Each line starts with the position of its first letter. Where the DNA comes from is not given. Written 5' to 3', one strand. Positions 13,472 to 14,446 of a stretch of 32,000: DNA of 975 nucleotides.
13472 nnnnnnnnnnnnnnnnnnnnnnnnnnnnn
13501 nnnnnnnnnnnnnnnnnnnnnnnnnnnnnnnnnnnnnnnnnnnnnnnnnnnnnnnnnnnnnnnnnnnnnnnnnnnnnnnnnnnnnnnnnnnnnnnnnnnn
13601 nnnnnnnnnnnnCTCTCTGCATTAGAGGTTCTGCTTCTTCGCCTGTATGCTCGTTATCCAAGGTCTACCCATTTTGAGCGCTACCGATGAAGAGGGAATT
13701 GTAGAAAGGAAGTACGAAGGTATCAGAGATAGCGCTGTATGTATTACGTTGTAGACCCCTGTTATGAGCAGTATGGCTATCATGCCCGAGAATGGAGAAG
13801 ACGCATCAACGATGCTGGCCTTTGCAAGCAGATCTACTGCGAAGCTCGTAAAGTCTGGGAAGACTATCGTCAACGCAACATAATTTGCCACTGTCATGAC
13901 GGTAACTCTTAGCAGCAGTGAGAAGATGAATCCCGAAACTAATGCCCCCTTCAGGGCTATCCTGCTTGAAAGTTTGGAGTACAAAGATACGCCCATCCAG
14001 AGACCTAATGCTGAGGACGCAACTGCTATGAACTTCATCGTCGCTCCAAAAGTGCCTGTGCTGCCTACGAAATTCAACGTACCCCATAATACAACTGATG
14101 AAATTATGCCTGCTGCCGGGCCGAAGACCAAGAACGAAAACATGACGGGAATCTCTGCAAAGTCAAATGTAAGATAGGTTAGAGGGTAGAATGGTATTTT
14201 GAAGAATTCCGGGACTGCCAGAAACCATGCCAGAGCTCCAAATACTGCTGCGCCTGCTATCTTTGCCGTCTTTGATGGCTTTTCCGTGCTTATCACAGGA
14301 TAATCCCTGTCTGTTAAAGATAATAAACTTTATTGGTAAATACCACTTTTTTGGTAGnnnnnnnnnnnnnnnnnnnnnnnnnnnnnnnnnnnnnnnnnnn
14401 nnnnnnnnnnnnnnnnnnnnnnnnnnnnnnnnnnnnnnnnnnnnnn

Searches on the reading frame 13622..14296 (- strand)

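Call 18: search_protein_families(library=pfam, proteins=[window:13622-14296:-], max_evalue=0.001)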
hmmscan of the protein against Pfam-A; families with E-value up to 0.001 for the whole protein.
window:13622-14296:- (224 aa): 0 families

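Call 66: search_protein_families(library=pfam, proteins=[window:13622-14296:-], max_evalue=0.1)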
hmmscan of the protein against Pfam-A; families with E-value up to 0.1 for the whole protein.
window:13622-14296:- (224 aa): 1 family
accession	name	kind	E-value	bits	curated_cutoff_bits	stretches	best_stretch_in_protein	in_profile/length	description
PF07155.17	ECF-ribofla_trS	-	0.0067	16.9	26.7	1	10-176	4-164/172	ECF-type riboflavin transporter, S component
